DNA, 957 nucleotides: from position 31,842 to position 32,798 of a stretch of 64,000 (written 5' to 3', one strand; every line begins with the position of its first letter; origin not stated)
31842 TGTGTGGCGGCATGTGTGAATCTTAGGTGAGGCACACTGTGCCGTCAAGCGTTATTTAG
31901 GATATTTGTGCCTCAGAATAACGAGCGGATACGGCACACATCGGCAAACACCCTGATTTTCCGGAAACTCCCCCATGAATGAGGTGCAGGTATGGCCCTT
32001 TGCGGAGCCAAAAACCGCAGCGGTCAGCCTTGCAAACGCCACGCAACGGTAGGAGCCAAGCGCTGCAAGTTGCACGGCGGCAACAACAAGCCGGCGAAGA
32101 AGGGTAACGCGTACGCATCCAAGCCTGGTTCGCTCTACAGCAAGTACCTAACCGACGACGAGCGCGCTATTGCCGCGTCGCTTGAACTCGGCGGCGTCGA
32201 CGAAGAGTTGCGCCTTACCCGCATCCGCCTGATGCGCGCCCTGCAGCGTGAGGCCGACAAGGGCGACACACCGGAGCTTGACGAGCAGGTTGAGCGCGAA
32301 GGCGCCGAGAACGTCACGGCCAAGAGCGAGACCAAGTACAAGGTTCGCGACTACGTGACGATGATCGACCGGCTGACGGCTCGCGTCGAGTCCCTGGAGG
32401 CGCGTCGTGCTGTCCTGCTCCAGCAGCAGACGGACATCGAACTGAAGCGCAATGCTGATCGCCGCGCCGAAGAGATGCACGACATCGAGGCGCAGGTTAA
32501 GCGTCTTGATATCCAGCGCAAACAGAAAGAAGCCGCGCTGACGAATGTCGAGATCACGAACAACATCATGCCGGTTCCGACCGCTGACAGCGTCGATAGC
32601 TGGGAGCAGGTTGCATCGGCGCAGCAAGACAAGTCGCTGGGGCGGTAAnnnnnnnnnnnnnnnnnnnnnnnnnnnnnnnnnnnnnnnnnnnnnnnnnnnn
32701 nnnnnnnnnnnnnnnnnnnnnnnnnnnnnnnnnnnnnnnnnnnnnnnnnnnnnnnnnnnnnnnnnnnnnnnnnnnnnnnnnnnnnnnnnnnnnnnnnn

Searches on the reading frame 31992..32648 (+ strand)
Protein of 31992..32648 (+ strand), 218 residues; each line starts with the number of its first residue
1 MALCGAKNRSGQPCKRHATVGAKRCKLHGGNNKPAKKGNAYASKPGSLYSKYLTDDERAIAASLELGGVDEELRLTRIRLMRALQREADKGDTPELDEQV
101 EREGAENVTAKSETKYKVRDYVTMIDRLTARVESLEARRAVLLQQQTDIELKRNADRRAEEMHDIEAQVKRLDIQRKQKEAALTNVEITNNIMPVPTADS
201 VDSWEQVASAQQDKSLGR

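Call 3: search_protein_families(library=pfam, proteins=[window:31992-32648:+], max_evalue=0.1)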
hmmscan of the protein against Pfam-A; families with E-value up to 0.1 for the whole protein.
window:31992-32648:+ (218 aa): 1 family
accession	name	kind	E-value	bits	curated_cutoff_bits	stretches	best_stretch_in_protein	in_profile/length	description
PF05816.16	TelA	-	0.0053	16.3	30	1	79-157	129-211/332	Toxic anion resistance protein (TelA)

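Call 4: search_protein_families(library=phrogs, proteins=[window:31992-32648:+], max_evalue=0.1)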
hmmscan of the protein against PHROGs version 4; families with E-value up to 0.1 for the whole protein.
window:31992-32648:+ (218 aa): 7 families
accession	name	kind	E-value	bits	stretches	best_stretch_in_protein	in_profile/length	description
phrog_1889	-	head and packaging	2.3e-14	54.6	1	9-185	60-225/276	terminase small subunit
phrog_19659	-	unknown function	2.4e-05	24.9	1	31-93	125-185/390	-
phrog_3678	-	unknown function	8.5e-05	23.5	1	4-183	13-183/213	-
phrog_5334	-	head and packaging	0.00065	20.9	1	144-215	90-153/162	terminase small subunit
phrog_10899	-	head and packaging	0.0027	17.6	1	2-37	89-124/443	terminase small subunit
phrog_6177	-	unknown function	0.0036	17.8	1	3-40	63-100/224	-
phrog_16145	-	unknown function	0.013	16.5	1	3-28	39-64/65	-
